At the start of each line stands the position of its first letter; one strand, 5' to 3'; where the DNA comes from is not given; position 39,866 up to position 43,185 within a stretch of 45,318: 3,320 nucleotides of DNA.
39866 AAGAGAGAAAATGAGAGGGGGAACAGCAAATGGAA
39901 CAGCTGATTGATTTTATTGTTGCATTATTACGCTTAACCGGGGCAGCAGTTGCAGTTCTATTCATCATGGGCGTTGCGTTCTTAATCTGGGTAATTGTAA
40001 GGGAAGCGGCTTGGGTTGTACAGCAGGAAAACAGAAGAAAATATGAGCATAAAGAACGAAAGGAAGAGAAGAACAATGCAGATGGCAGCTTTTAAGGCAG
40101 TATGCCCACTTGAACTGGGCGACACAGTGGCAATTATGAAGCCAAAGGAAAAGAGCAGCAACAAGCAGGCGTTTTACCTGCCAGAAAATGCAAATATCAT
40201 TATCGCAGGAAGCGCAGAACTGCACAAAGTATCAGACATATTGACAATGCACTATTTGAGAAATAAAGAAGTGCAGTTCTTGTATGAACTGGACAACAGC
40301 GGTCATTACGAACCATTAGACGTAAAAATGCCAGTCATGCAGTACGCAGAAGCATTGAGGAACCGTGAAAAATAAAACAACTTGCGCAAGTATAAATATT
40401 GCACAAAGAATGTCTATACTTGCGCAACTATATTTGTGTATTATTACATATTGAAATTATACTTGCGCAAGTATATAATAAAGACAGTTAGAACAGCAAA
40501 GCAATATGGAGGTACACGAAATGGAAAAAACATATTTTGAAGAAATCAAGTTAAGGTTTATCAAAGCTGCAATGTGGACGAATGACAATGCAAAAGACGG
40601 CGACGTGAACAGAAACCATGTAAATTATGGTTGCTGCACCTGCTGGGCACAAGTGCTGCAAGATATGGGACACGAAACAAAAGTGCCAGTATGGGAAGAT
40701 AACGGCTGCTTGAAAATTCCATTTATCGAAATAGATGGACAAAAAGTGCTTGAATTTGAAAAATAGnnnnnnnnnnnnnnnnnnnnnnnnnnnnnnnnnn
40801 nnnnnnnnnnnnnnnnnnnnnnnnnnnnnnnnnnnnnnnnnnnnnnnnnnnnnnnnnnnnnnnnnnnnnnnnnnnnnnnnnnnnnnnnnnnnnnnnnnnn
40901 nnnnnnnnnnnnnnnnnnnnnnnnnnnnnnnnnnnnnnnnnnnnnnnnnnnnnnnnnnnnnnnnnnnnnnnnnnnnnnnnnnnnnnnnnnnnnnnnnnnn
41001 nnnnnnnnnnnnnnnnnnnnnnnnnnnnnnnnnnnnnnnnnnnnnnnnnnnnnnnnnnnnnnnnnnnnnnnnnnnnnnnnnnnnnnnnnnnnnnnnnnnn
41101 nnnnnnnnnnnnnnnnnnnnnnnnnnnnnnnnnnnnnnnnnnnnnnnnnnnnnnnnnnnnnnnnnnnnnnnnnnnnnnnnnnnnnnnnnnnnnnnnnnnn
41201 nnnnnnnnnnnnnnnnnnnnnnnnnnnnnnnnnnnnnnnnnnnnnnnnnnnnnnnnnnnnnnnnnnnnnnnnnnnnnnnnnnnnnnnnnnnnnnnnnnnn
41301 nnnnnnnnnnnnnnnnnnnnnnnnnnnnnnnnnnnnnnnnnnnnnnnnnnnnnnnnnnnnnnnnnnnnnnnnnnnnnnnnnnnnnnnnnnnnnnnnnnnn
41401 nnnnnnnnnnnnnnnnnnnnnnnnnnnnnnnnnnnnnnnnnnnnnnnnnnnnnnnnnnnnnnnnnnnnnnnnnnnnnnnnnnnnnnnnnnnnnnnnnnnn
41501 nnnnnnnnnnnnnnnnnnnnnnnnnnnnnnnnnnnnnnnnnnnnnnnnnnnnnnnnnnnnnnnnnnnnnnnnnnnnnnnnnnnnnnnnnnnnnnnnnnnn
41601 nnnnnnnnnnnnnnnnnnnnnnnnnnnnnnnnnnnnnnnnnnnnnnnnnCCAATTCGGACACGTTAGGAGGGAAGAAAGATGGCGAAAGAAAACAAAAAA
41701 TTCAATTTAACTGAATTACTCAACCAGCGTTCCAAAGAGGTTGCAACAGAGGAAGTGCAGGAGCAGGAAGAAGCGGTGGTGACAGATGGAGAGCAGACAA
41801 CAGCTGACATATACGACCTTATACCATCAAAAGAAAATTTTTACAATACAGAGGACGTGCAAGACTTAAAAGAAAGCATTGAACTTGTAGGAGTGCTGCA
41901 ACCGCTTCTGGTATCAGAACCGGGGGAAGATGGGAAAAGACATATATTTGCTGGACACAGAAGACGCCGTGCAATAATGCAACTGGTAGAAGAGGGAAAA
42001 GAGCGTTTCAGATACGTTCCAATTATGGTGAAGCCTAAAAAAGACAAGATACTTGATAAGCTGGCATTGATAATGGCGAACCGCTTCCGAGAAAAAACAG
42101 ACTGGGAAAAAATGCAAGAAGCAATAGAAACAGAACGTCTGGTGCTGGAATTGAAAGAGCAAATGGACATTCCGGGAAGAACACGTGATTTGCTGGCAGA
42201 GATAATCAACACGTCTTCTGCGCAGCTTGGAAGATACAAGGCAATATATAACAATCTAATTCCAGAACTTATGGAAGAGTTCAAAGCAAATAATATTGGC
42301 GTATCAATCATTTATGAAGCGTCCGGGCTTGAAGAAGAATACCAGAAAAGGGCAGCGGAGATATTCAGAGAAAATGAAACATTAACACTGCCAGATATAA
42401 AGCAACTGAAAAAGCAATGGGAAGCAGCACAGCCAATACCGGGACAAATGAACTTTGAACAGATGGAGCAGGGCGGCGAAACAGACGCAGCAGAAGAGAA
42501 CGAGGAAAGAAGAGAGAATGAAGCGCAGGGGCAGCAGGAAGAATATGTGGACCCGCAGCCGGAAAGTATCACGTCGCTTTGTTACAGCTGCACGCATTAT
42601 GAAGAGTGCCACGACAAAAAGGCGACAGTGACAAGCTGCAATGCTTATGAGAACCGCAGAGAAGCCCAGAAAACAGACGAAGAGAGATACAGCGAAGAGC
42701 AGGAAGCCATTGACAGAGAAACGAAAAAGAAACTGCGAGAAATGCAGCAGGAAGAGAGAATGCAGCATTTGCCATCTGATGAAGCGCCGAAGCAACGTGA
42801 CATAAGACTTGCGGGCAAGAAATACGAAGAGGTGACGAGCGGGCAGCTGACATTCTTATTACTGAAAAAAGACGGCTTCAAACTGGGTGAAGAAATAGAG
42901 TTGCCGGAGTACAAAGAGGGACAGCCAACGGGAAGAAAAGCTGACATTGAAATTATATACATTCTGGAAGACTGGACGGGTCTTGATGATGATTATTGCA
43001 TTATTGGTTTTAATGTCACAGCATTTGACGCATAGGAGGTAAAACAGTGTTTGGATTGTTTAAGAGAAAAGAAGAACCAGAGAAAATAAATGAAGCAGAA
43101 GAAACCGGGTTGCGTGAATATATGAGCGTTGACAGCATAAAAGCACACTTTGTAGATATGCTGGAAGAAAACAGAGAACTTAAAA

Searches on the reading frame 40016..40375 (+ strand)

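Call 12: search_protein_families(library=phrogs, max_evalue=0.01, proteins=[window:40016-40375:+])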
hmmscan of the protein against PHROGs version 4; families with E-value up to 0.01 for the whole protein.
window:40016-40375:+ (119 aa): 1 family
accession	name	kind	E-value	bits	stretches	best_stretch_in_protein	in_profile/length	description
phrog_32950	-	unknown function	3.6e-16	59.8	1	21-97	1-67/84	-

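Call 78: search_protein_families(library=ncbifam, max_evalue=0.1, proteins=[window:40016-40375:+])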
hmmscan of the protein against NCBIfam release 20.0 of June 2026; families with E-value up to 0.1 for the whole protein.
window:40016-40375:+ (119 aa): 0 families

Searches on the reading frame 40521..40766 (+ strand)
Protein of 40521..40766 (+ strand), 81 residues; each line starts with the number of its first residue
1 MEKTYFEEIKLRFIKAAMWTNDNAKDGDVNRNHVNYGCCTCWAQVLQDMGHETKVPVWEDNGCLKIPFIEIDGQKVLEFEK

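Call 11: search_protein_families(library=pfam, max_evalue=0.1, proteins=[window:40521-40766:+])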
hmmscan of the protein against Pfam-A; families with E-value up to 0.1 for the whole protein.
window:40521-40766:+ (81 aa): 0 families

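Call 12: search_protein_families(library=phrogs, max_evalue=0.01, proteins=[window:40521-40766:+])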
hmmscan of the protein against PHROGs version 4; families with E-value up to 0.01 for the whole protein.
window:40521-40766:+ (81 aa): 1 family
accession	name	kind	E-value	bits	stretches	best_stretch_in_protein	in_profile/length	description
phrog_25281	-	unknown function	0.0015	19.6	1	34-63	5-34/44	-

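Call 78: search_protein_families(library=ncbifam, max_evalue=0.1, proteins=[window:40521-40766:+])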
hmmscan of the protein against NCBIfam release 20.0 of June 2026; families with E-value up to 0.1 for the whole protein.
window:40521-40766:+ (81 aa): 0 families

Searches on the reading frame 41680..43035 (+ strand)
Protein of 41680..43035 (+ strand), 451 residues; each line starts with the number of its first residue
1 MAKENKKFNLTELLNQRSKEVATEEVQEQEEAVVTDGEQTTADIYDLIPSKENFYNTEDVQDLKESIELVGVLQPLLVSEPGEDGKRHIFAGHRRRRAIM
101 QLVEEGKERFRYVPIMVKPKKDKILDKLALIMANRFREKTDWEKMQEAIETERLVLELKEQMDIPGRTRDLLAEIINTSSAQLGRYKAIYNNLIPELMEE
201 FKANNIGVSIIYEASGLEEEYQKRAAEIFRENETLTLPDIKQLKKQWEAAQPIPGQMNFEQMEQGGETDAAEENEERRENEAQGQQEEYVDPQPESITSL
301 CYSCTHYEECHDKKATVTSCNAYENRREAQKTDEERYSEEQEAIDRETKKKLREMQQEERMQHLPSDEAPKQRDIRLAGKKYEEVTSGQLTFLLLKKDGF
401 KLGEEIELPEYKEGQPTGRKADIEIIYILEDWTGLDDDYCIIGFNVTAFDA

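Call 11: search_protein_families(library=pfam, max_evalue=0.1, proteins=[window:41680-43035:+])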
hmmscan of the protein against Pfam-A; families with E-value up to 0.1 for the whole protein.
window:41680-43035:+ (451 aa): 3 families
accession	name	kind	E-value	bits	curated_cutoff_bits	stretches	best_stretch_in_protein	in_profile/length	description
PF12961.13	DUF3850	-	1.8e-10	41.3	22.9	1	376-444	5-77/77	Domain of unknown function (DUF3850)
PF02195.25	ParB_N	-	3.7e-09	36.9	26.3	1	55-131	22-91/95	ParB N-terminal domain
PF20449.3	DUF6706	-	0.054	14.2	23.8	0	186-247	46-108/108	Family of unknown function (DUF6706)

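Call 12: search_protein_families(library=phrogs, max_evalue=0.01, proteins=[window:41680-43035:+])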
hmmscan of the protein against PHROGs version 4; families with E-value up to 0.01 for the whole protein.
window:41680-43035:+ (451 aa): 11 families
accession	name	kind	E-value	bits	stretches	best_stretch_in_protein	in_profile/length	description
phrog_15982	-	unknown function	2.8e-110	370.4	1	7-448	3-449/453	-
phrog_4715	-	DNA, RNA and nucleotide metabolism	1.2e-50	173.6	1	1-374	112-510/630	ParB-like partition protein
phrog_27290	-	unknown function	2.2e-27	97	1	48-358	39-334/517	-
phrog_1033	-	DNA, RNA and nucleotide metabolism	1.7e-09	38.9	1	57-144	55-141/334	ParB-like partition protein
phrog_986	-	DNA, RNA and nucleotide metabolism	2.7e-09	38.1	1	311-445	41-172/253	RNA-binding protein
phrog_6218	-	DNA, RNA and nucleotide metabolism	1e-06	29.1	1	41-134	7-95/506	ParB-like partition protein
phrog_16529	-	unknown function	4.9e-06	27.8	1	375-444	5-75/140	-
phrog_620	-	DNA, RNA and nucleotide metabolism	1.4e-05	26.3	1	42-249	12-189/217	ParB-like partition protein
phrog_723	-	DNA, RNA and nucleotide metabolism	9.1e-05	23.3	1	35-185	9-150/223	ParB-like partition protein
phrog_26387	-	DNA, RNA and nucleotide metabolism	0.00052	20.5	1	58-147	31-116/252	ParB-like partition nuclease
phrog_27360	-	unknown function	0.0071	16.7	1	56-161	27-128/312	-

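Call 22: search_dna_similar(query=window:41680-43035:+, collection=phages, mode=protein, max_rows=30)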
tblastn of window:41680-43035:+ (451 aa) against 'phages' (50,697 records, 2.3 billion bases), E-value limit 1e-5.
Records with a match: 6; places in all: 6; records where one place covers at least 80% of the query: 1.
Best place of each record, by identity: <60% 6.
By first word of the organism name: Bacteriophage 4; Clostridium 1; Flavonifractor 1.
By host as written in the record: - 4; Enterocloster clostridioformis 1; Flavonifractor plautii 1.
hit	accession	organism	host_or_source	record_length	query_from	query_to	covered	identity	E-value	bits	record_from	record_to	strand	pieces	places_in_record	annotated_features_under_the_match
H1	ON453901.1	Clostridium phage Saumur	Enterocloster clostridioformis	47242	6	450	99%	50.6%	1e-125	407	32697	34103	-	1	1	ParB-like partition protein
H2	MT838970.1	Bacteriophage sp.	human fecal samples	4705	46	246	45%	30.5%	3e-12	75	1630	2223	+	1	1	record has no annotation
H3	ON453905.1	Flavonifractor phage Cormatin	Flavonifractor plautii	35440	53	229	39%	34.1%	3e-14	81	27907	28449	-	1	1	hypothetical protein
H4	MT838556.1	Bacteriophage sp.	human fecal samples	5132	58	252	43%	30.7%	6e-7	58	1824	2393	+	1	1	record has no annotation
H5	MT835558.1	Bacteriophage sp.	human fecal samples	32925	43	224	40%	30.8%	4e-11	71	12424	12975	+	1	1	record has no annotation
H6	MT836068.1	Bacteriophage sp.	human fecal samples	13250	38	230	43%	28.0%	4e-12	74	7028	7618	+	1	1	record has no annotation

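Call 29: find_related_loci(query=A1, collection=viral_contigs, flank=4000)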
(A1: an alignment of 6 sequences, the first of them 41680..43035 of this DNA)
Query A1 (451 aa) in viral_contigs; peptide patterns used: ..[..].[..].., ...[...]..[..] (x = any residue, [..] = any of these).
545 stretches matched a pattern; 173 encode a relative of the query (tblastn E <= 1e-3); the best 80 are kept; 80 distinct loci.
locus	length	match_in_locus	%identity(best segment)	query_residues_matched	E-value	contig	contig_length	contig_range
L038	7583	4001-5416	69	1-450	0e+0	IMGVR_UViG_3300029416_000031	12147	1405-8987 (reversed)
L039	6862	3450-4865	69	1-450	0e+0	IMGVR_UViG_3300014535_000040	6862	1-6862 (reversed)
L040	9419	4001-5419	65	1-444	0e+0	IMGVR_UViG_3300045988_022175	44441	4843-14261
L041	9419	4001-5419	65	1-444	0e+0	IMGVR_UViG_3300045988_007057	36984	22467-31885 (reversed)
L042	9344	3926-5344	65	1-444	0e+0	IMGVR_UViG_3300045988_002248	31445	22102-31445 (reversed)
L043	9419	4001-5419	66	1-444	0e+0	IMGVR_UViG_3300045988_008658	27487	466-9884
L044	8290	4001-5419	65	1-444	0e+0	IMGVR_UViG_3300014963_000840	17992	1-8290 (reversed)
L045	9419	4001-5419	66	1-444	0e+0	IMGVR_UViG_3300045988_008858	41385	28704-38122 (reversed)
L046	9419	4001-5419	65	1-444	0e+0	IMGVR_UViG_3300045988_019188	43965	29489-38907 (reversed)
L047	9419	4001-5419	65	1-444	0e+0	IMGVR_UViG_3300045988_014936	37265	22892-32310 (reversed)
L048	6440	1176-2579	65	1-444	0e+0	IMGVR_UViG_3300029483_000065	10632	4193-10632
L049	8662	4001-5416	65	1-444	0e+0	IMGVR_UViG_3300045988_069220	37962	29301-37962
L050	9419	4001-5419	65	1-444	0e+0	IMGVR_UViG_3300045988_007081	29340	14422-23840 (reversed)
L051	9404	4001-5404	65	1-444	0e+0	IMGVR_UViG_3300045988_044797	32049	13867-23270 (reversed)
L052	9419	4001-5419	65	1-444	0e+0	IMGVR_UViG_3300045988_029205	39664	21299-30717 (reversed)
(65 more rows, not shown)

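Call 78: search_protein_families(library=ncbifam, max_evalue=0.1, proteins=[window:41680-43035:+])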
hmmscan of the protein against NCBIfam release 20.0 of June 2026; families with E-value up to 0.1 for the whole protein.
window:41680-43035:+ (451 aa): 3 families
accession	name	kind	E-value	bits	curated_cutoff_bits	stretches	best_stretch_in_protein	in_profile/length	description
TIGR00180.1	parB_part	domain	6.7e-10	39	58.45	1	56-183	25-137/186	ParB/RepB/Spo0J family partition protein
TIGR03734.1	PRTRC_parB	hypoth_equivalog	2e-08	33.2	278.6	1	54-246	11-185/555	PRTRC system ParB family protein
TIGR04285.1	nucleoid_noc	exception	2.2e-08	33.8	315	1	54-154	20-109/255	nucleoid occlusion protein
